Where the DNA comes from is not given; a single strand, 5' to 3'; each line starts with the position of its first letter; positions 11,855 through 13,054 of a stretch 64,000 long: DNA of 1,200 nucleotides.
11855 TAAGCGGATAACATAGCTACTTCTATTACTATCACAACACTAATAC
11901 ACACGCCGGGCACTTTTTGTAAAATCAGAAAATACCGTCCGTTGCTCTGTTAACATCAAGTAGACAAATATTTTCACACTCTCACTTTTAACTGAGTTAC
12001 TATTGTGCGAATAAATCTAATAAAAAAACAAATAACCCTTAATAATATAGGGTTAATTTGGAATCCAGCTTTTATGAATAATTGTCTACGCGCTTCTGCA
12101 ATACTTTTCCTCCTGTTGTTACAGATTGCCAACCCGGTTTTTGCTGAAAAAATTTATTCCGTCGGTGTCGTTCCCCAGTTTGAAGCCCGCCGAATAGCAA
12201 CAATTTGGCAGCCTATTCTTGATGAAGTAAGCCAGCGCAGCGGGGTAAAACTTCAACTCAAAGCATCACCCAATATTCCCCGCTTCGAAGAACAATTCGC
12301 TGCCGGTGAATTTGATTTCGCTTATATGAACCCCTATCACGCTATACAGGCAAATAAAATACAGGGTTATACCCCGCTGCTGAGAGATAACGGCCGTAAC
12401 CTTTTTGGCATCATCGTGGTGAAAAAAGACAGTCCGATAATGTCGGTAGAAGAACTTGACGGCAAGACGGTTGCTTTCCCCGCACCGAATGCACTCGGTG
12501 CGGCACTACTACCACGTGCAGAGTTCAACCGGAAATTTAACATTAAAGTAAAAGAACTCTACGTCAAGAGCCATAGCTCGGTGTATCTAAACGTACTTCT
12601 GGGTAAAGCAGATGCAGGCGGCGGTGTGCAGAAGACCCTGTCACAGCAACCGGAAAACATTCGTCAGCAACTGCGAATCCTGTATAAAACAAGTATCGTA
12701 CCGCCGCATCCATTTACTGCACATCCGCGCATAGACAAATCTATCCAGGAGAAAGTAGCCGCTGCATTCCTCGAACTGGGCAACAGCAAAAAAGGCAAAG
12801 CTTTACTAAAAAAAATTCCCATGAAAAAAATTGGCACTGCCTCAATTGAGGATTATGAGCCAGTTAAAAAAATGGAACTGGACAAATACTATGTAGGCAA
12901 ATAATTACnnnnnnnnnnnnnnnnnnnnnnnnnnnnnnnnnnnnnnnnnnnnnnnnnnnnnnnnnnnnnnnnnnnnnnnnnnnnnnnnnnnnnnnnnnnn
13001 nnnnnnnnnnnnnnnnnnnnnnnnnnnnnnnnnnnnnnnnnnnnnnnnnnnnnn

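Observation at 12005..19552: Five-gene phosphorelay cluster ending in a GGDEF cyclase: PhnD-like SBP, hybrid HK with two REC, CheY-like REC, Hpt-REC-REC-GGDEF, GAF-HK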

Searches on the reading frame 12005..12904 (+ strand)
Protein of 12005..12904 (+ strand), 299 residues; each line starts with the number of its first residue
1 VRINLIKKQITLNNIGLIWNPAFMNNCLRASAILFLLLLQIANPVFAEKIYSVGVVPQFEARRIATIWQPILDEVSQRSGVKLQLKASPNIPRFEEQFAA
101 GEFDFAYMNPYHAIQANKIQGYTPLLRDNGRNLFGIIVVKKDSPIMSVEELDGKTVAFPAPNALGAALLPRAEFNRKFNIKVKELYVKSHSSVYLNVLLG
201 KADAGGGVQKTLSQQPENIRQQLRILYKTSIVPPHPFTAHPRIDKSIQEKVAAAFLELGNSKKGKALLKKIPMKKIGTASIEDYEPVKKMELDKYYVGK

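Call 3: search_protein_families(library=pfam, proteins=[window:12005-12904:+], max_evalue=0.01)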
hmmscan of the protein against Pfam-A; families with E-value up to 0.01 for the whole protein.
window:12005-12904:+ (299 aa): 2 families
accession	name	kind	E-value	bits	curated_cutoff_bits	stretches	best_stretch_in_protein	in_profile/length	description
PF12974.12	Phosphonate-bd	-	1.4e-58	198.6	27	1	53-284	1-242/242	ABC transporter, phosphonate, periplasmic substrate-binding protein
PF09084.16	NMT1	-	0.00022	21.7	20.5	1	78-208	18-147/216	NMT1/THI5 like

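Call 16: search_solved_structures(query=window:12074-12901:+, max_evalue=0.01)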
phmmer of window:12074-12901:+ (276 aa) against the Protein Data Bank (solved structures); distinct sequences matched with E-value up to 0.01: 10.
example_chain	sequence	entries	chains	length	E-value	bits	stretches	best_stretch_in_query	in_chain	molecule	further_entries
5jvb_A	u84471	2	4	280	3e-13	52.9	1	60-266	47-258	Phosphonate ABC transporter, periplasmic phosphonate-binding protein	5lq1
3p7i_A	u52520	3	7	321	2.6e-11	46.5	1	25-269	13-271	PhnD, subunit of alkylphosphonate ABC transporter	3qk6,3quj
3s4u_A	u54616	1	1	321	4.8e-11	45.7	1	25-269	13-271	PhnD, subunit of alkylphosphonate ABC transporter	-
3n5l_A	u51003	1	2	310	8.9e-11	44.8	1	27-271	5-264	Binding protein component of ABC phosphonate transporter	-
5lv1_A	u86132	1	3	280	8.5e-09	38.3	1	30-266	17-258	PtxB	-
5o2j_A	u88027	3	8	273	2.3e-08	36.9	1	27-237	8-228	Probable phosphite transport system-binding protein PtxB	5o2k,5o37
6x6b_A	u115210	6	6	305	3.6e-07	32.9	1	40-251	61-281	ArrX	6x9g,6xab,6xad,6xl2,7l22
6x8w_A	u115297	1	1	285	4.7e-07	32.6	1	40-251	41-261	ArrX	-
5ub3_A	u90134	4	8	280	0.0017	20.9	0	62-153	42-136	Phosphate-binding protein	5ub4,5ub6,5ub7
7s6g_A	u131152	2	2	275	0.0044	19.6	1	29-159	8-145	Phosphonate ABC type transporter/ substrate binding component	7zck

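Call 17: search_protein_families(library=ncbifam, proteins=[window:12074-12904:+], max_evalue=0.001)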
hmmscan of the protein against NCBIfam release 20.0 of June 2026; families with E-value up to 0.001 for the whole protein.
window:12074-12904:+ (276 aa): 5 families
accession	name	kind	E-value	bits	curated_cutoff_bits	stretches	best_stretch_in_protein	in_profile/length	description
TIGR03431.1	PhnD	equivalog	4.8e-26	91.8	261.1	1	7-270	8-285/288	phosphonate ABC transporter substrate-binding protein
TIGR01098.1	3A0109s03R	subfamily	3.4e-25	89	112.05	1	24-235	29-253/253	phosphate/phosphite/phosphonate ABC transporter substrate-binding protein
TIGR04553.1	ABC_peri_selen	hypoth_equivalog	7.2e-10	38.7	250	1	29-266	3-257/266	putative selenate ABC transporter substrate-binding protein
TIGR01728.1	SsuA_fam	subfamily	1.3e-08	34.5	163.5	1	56-136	29-109/290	aliphatic sulfonate ABC transporter substrate-binding protein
NF040750.1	tetrathio_HK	equivalog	0.00024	19.7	750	0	31-146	10-133/555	tetrathionate respiration histidine kinase TtrS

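Call 25: find_homologous_proteins(query=window:12074-12901:+, max_evalue=1e-10)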
Query window:12074-12901:+ (276 aa): 3819 proteins with E <= 1e-10 among 5689 candidates; the best 120 are listed.
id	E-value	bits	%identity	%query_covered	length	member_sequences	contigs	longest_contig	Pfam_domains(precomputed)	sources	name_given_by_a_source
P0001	3.0e-177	605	100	100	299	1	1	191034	PF12974.13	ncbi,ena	-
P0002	1.8e-153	527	86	100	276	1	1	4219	PF12974.13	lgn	-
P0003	4.9e-143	493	80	100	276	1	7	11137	PF12974.13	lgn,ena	-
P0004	4.4e-142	490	80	100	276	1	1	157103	PF12974.13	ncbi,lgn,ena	-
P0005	5.3e-141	486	80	100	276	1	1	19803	PF12974.13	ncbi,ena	-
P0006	3.8e-139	480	78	100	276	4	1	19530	PF12974.13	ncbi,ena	-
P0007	5.8e-138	476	77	100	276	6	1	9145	PF12974.13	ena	-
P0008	1.0e-136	472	81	94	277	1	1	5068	PF09084.17,PF12974.13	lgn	-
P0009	5.3e-136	470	77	100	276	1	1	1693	PF12974.13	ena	-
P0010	1.2e-135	469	76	100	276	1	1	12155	PF12974.13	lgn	-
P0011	1.7e-134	465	79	92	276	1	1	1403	PF12974.13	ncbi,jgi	-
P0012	5.6e-132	457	76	99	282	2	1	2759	PF12974.13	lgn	-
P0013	9.0e-131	453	74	100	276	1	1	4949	PF12974.13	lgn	-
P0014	9.3e-131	453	76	99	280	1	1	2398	PF12974.13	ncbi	-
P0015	1.5e-130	452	72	100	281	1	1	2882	PF12974.13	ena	-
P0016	8.7e-130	450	75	99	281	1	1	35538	PF12974.13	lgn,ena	-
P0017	1.2e-129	449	76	99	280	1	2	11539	PF12974.13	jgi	jgi:phosphonate transport system substrate-binding protein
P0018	2.9e-129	448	74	100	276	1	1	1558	PF12974.13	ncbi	-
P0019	6.6e-129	447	76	97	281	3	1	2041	PF12974.13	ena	-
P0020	5.9e-128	444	75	99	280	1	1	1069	PF12974.13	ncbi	-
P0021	4.9e-127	441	74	100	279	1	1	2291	PF12974.13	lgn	-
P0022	2.1e-126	439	72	100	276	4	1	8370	PF09084.17,PF12974.13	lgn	-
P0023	3.3e-126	438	75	99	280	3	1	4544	PF12974.13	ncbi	-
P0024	6.2e-126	437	76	97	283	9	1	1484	PF12974.13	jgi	-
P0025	1.1e-125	436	72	100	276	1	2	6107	PF12974.13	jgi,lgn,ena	jgi:phosphonate transport system substrate-binding protein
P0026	1.2e-124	433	71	100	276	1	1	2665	PF12974.13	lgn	-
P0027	1.3e-124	433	71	100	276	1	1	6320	PF12974.13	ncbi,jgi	-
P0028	9.6e-124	430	70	100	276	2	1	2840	PF12974.13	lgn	-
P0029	1.4e-123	429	72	97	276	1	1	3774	PF12974.13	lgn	-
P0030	1.6e-123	429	70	99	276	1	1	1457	PF09084.17,PF12974.13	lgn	-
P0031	2.8e-123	428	70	100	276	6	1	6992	PF12974.13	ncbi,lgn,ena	-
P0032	3.4e-122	425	70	100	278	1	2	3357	PF12974.13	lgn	-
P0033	4.0e-121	421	70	100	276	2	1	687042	PF12974.13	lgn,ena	-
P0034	7.7e-121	420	70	100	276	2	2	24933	PF12974.13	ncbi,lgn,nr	ncbi:MAG: phosphate/phosphite/phosphonate ABC transporter substrate-binding protein [Gammaproteobact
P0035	1.3e-120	420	71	97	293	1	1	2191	PF12974.13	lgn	-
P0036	9.4e-120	417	71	93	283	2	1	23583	PF12974.13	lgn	-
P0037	2.3e-119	416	77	88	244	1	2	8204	PF12974.13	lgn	-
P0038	3.0e-119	415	71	97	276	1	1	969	PF12974.13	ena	-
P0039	5.0e-118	411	71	98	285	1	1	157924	PF12974.13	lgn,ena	-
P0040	2.2e-117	409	70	96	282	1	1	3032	PF09084.17,PF12974.13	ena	-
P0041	2.7e-117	409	72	95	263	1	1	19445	PF12974.13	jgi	jgi:phosphonate transport system substrate-binding protein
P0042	1.0e-116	407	69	96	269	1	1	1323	PF09084.17,PF12974.13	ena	-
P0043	1.8e-116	406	67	99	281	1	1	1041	PF09084.17,PF12974.13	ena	-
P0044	1.3e-115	403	69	97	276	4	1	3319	PF12974.13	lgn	-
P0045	9.4e-115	400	68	95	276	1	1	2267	PF12974.13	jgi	jgi:phosphonate transport system substrate-binding protein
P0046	1.5e-114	400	66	99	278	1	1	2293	PF09084.17,PF12974.13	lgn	-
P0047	2.5e-114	399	67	100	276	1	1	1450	PF12974.13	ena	-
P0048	4.5e-113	395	71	92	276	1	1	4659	PF12974.13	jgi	-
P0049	9.8e-113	394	67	96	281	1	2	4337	PF12974.13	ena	-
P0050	1.0e-112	394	66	96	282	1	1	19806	PF09084.17,PF12974.13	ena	-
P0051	1.6e-112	393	64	98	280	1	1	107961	PF12974.13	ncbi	-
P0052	6.2e-112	391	75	85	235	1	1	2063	PF12974.13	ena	-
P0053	1.9e-111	390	67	95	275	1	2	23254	PF09084.17,PF12974.13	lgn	-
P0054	1.6e-110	386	68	91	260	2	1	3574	PF09084.17,PF12974.13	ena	-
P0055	2.9e-110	386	65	96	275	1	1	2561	PF12974.13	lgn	-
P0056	3.0e-110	386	65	92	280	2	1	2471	PF12974.13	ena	-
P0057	2.3e-109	383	63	100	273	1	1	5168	PF09084.17,PF12974.13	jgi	jgi:phosphonate transport system substrate-binding protein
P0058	1.6e-108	380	64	91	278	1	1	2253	PF12974.13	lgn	-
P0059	4.0e-108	379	63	97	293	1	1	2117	PF12974.13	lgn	-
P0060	9.3e-108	377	66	91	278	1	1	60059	PF12974.13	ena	-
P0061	3.4e-107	376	67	92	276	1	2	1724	PF12974.13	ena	-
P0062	1.8e-106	373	65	96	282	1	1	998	PF12974.13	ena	-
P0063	3.1e-106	372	62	96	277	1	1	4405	PF12974.13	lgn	-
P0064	1.4e-105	370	62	98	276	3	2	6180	PF12974.13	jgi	jgi:phosphonate transport system substrate-binding protein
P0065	1.9e-105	370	65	91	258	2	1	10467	PF12974.13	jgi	jgi:phosphonate transport system substrate-binding protein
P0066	2.0e-105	370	63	98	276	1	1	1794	PF12974.13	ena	-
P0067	2.6e-105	369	67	89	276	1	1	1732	PF12974.13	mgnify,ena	mgnify:FL=1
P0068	5.2e-105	368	60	97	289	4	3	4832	PF12974.13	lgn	-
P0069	8.2e-105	368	61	99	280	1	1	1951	PF12974.13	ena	-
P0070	1.6e-104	367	60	97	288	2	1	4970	PF12974.13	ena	-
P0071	4.8e-104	365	60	96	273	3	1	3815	PF12974.13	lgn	-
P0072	4.9e-104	365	65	89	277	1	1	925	PF09084.17,PF12974.13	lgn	-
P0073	5.0e-104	365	62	92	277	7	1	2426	PF12974.13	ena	-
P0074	8.3e-104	365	59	99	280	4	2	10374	PF12974.13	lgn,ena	-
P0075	8.6e-104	364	63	91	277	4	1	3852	PF09084.17,PF12974.13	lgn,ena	-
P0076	2.8e-103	363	59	97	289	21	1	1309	PF09084.17,PF12974.13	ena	-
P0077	7.5e-103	361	59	99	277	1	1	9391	PF12974.13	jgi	-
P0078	7.8e-103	361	60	97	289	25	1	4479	PF12974.13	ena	-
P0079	9.0e-103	361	63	91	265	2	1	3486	PF12974.13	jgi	jgi:phosphonate transport system substrate-binding protein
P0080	1.1e-102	361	60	99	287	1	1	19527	PF12974.13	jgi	jgi:phosphonate transport system substrate-binding protein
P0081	1.2e-102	361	62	91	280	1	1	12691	PF12974.13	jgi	jgi:phosphonate transport system substrate-binding protein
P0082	1.8e-102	360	59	98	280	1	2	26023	PF12974.13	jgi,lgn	jgi:phosphonate transport system substrate-binding protein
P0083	2.3e-102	360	62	95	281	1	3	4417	PF12974.13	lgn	-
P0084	2.8e-102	360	58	99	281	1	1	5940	PF12974.13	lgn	-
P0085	3.0e-102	359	58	99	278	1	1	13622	PF09084.17,PF12974.13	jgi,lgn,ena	-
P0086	3.6e-102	359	62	90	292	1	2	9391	PF12974.13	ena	-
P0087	3.6e-102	359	61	97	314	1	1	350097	PF12974.13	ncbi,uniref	ncbi:phosphate/phosphite/phosphonate ABC transporter substrate-binding protein [Shewanella sp. YIC-5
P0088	3.7e-102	359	64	89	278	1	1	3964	PF12974.13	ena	-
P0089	5.5e-102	359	59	96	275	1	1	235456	PF09084.17,PF12974.13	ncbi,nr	ncbi:MAG: phosphate/phosphite/phosphonate ABC transporter substrate-binding protein [SAR324 cluster 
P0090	9.9e-102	358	62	91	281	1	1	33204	PF09084.17,PF12974.13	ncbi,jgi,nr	ncbi:MAG: phosphate/phosphite/phosphonate ABC transporter substrate-binding protein [Gammaproteobact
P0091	1.5e-101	357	61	93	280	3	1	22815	PF09084.17,PF12974.13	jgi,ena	-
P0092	4.1e-101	356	59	99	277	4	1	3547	PF12974.13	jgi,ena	jgi:phosphonate transport system substrate-binding protein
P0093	4.1e-101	356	58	98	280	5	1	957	PF12974.13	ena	-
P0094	4.4e-101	356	60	96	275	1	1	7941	PF12974.13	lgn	-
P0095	5.0e-101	355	63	93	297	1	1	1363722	PF12974.13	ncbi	ncbi:MAG: phosphate/phosphite/phosphonate ABC transporter substrate-binding protein [Cycloclasticus 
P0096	5.4e-101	355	59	99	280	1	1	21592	PF12974.13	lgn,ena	-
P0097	5.9e-101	355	61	96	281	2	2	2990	PF12974.13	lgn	-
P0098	1.1e-100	354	58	99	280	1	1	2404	PF12974.13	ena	-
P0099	1.5e-100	354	64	92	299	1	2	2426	PF12974.13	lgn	-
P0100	1.9e-100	354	59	97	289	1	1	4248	PF12974.13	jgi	jgi:phosphonate transport system substrate-binding protein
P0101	1.9e-100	353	57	98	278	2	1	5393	PF09084.17,PF12974.13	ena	-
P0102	2.1e-100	353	62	91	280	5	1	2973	PF12974.13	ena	-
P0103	2.1e-100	353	58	96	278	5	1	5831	PF09084.17,PF12974.13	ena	-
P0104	2.5e-100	353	60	100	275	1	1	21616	PF12974.13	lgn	-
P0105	2.5e-100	353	59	95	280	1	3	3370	PF12974.13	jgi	jgi:phosphonate transport system substrate-binding protein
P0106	3.4e-100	353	59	97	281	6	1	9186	PF12974.13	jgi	jgi:phosphonate transport system substrate-binding protein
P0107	3.8e-100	353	59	96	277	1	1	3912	PF12974.13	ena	-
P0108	5.1e-100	352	60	96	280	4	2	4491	PF12974.13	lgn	-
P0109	8.3e-100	351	58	98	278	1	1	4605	PF09084.17,PF12974.13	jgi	jgi:phosphonate transport system substrate-binding protein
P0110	8.4e-100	351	60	93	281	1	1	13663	PF12974.13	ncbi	-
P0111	8.7e-100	351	62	95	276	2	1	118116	PF12974.13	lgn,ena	-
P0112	1.1e-99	351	58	99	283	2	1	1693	PF09084.17,PF12974.13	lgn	-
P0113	1.2e-99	351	61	93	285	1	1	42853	PF12974.13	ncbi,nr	ncbi:MAG: phosphate/phosphite/phosphonate ABC transporter substrate-binding protein [Cycloclasticus 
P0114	1.4e-99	351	61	92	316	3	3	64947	PF12974.13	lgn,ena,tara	tara:strand:- start:1571 stop:2521 length:951 start_codon:yes stop_codon:yes gene_type:complete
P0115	1.5e-99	351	57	96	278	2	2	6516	PF09084.17,PF12974.13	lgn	-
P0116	1.7e-99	350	60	99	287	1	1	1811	PF12974.13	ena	-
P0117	2.5e-99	350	60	97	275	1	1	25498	PF12974.13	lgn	-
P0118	3.2e-99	349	58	98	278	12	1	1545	PF09084.17,PF12974.13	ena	-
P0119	3.6e-99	349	61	91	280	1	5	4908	PF12974.13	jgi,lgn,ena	-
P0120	4.0e-99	349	61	91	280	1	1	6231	PF12974.13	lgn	-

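Call 26: find_encoding_contigs(protein=P0001, flank=3000, max_places=2)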
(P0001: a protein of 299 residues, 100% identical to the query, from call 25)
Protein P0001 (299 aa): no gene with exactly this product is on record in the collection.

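Call 27: find_encoding_contigs(protein=P0087, flank=9000, max_places=2)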
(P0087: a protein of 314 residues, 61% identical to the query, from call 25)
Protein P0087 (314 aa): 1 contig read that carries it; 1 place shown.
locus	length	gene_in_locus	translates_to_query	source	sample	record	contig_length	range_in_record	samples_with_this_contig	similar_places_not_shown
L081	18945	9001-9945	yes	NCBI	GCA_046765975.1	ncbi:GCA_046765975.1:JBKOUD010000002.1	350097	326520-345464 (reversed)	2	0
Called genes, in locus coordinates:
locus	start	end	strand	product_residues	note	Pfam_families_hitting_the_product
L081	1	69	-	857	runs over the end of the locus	PF02861:Clp_N, PF23569:NBD_SMAX1 (weak), PF00004:AAA, PF17871:AAA_lid_9, PF00004:AAA, PF07724:AAA_2, PF07728:AAA_5, PF10431:ClpB_D2-small, +10 more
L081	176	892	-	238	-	PF02578:Cu-oxidase_4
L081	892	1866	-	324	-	PF01479:S4, PF00849:PseudoU_synth_2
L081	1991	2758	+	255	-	PF13428:TPR_14 (faint), PF13432:TPR_16 (faint), PF13512:TPR_18, PF13525:YfiO, PF07719:TPR_2 (faint), PF13174:TPR_6 (faint)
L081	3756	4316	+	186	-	PF04542:Sigma70_r2, PF08281:Sigma70_r4_2, PF04545:Sigma70_r4 (weak)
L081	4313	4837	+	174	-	-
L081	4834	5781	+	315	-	PF13349:DUF4097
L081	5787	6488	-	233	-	PF01479:S4 (weak), PF00849:PseudoU_synth_2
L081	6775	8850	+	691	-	PF05649:Peptidase_M13_N, PF01431:Peptidase_M13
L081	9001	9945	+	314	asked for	PF12974:Phosphonate-bd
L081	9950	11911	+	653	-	PF00672:HAMP, PF00989:PAS, PF08448:PAS_4, PF13426:PAS_9, PF00989:PAS, PF08447:PAS_3, PF08448:PAS_4, PF13426:PAS_9, +3 more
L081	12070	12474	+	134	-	PF14567:SUKH_5, PF09346:SMI1_KNR4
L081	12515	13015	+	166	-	PF14590:DUF4447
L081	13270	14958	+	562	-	PF00390:malic, PF03949:Malic_M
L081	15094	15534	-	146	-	PF11269:DUF3069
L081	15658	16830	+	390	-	PF08331:QueG_DUF1730, PF13484:Fer4_16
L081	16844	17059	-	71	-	PF07311:Dodecin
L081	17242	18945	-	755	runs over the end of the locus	PF08267:Meth_synt_1, PF01717:Meth_synt_2, PF08267:Meth_synt_1 (weak)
